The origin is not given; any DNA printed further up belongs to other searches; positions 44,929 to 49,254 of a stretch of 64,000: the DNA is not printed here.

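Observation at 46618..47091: Glycine-zipper-like hydrophobic segments embedded in the giant exoproteins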

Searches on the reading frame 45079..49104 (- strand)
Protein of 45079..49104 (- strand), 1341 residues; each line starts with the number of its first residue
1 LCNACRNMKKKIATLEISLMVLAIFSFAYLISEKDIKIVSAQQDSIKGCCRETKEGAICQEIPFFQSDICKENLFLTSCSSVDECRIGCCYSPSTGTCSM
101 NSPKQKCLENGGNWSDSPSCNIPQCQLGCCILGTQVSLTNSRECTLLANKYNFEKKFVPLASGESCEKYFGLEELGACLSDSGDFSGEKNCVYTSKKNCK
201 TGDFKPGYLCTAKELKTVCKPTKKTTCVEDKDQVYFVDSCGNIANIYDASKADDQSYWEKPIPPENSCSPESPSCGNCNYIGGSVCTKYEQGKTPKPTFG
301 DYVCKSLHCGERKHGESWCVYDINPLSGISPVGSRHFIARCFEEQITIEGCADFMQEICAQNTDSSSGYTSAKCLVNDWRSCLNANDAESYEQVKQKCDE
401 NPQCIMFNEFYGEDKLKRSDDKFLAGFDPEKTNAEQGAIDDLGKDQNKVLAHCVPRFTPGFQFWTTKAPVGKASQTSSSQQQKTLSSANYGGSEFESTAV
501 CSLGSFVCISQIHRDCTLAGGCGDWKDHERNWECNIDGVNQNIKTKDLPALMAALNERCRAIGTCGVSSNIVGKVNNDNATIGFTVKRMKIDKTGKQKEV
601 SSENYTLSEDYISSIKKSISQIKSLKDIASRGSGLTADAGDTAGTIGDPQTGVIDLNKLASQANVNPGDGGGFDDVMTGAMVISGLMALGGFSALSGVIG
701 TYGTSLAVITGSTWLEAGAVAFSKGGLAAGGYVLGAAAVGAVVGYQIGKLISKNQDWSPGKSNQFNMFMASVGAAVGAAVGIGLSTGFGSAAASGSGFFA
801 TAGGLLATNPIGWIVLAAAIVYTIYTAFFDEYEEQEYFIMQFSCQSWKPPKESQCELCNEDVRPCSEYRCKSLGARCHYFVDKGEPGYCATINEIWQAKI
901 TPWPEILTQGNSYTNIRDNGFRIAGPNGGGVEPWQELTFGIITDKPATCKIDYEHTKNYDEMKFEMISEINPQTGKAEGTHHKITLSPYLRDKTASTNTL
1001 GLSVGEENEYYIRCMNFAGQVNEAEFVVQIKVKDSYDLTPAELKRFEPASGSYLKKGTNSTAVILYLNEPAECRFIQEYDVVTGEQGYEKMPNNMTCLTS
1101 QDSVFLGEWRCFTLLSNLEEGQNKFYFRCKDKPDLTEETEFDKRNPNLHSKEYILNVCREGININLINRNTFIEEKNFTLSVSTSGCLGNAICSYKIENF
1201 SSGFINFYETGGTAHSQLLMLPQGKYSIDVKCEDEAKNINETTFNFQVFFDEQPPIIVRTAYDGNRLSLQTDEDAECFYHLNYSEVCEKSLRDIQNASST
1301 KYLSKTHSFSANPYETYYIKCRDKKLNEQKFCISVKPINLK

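Call 4: search_protein_families(library=pfam, proteins=[window:45079-49104:-], max_evalue=1)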
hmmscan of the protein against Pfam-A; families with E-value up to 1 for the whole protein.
window:45079-49104:- (1341 aa): 3 families
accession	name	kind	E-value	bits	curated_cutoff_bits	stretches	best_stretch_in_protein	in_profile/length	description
PF07495.19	Y_Y_Y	-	0.02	15.2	26.6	1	1221-1248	35-64/65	Y_Y_Y domain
PF14524.12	Wzt_C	-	0.1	13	30.4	0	1216-1242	89-115/143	Wzt C-terminal domain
PF13750.12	Big_3_3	-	0.19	11.8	27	1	1219-1258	10-49/157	Bacterial Ig-like domain (group 3)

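Call 9: find_homologous_proteins(query=window:45079-49104:-, max_evalue=0.001)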
Query window:45079-49104:- (1341 aa): 250 proteins with E <= 0.001 among 3469 candidates; the best 120 are listed.
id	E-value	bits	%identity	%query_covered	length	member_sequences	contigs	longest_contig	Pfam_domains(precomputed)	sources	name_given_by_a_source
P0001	0.0e+0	3134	100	99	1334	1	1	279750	-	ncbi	ncbi:MAG: hypothetical protein QXX68_01135 [Candidatus Pacearchaeota archaeon]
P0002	0.0e+0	2041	66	99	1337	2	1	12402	-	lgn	-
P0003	0.0e+0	2029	65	99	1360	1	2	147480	-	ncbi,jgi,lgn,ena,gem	-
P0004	0.0e+0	1869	59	99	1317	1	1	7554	-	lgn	-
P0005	0.0e+0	1832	59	99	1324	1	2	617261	-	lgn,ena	-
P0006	0.0e+0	1825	60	99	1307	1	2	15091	-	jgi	jgi:hypothetical protein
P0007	0.0e+0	1797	58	99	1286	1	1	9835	-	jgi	jgi:hypothetical protein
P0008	0.0e+0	1751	55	99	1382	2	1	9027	-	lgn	-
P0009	0.0e+0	1706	56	99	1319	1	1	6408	-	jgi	-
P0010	0.0e+0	1656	59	89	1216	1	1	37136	-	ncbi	-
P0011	0.0e+0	1649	54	99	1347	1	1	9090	-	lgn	-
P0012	0.0e+0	1606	53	99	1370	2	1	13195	-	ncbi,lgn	ncbi:MAG: sulfite exporter TauE/SafE family protein [Candidatus Pacearchaeota archaeon]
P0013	0.0e+0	1479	50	98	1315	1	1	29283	-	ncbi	ncbi:MAG: hypothetical protein QW273_00445 [Candidatus Pacearchaeota archaeon]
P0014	0.0e+0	1373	48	98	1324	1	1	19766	-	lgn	-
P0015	0.0e+0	1361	49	98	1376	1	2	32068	-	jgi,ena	-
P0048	5.4e-296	1003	39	99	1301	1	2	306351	-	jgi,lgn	jgi:hypothetical protein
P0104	7.2e-128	446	28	99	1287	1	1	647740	-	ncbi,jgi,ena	ncbi:MAG: hypothetical protein WC438_00860 [Candidatus Pacearchaeota archaeon]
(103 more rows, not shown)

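Call 15: search_protein_families(library=ncbifam, proteins=[window:45079-49104:-, P0012], max_evalue=1)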
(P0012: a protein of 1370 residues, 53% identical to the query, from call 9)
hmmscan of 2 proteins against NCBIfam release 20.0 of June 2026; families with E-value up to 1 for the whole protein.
window:45079-49104:- (1341 aa): 1 family
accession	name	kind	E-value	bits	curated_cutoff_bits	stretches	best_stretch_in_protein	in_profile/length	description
NF041559.1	BTH_I2691_fam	subfamily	0.011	14.3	150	1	660-826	673-816/858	T6SS effector BTH_I2691 family protein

P0012 (1370 aa): 1 family
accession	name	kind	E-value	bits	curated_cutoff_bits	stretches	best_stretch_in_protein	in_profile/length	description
NF047981.1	RC1041_fam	subfamily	0.85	9.4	90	1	856-874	31-49/57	RC1041 family protein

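Call 17: search_solved_structures(query=window:45079-49104:-, max_evalue=1)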
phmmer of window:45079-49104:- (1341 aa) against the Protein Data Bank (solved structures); distinct sequences matched with E-value up to 1: 0.

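Call 21: find_encoding_contigs(protein=P0104, flank=8000, max_places=2)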
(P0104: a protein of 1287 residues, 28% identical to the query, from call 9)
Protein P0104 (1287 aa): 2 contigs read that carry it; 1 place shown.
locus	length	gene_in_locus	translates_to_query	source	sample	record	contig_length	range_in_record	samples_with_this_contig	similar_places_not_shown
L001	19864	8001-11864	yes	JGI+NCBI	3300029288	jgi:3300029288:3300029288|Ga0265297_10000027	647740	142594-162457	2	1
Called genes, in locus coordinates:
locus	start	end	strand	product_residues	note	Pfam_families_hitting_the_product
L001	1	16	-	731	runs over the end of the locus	-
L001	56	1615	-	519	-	-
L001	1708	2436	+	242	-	PF00705:PCNA_N, PF02747:PCNA_C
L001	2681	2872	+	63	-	-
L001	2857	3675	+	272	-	-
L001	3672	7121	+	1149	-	-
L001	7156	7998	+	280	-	-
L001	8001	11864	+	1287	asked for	-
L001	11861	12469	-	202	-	-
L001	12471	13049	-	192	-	-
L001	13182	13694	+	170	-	-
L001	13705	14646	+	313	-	-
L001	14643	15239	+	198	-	-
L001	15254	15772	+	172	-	-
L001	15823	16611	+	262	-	-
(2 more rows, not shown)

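Call 22: find_encoding_contigs(protein=P0048, flank=8000, max_places=2)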
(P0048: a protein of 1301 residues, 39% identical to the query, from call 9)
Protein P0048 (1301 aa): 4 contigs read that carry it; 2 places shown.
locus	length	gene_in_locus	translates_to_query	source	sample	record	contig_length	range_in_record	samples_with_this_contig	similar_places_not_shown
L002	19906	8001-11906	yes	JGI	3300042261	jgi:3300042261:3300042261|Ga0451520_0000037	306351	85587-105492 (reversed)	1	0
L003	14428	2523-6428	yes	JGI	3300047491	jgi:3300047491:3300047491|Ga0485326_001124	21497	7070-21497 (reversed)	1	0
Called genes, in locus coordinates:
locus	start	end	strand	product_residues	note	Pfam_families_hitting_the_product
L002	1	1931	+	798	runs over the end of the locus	PF05124:S_layer_C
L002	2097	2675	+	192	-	-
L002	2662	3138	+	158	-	PF05168:HEPN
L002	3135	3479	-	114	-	PF13187:Fer4_9 (faint), PF14697:Fer4_21 (faint), PF13237:Fer4_10, PF00037:Fer4 (faint), PF13183:Fer4_8, PF12838:Fer4_7 (weak), PF13534:Fer4_17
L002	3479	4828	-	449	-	PF01565:FAD_binding_4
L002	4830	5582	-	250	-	PF02754:CCG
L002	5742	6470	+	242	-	PF00705:PCNA_N, PF02747:PCNA_C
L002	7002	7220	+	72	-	PF13384:HTH_23 (weak), PF13545:HTH_Crp_2 (faint)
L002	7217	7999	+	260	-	-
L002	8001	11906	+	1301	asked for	-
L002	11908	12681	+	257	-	-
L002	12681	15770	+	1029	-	-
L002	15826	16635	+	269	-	-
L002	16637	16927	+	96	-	PF01909:NTP_transf_2, PF18765:Polbeta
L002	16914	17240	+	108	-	PF01934:HepT-like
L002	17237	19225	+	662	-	-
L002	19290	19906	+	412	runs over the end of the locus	-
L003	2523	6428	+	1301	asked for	-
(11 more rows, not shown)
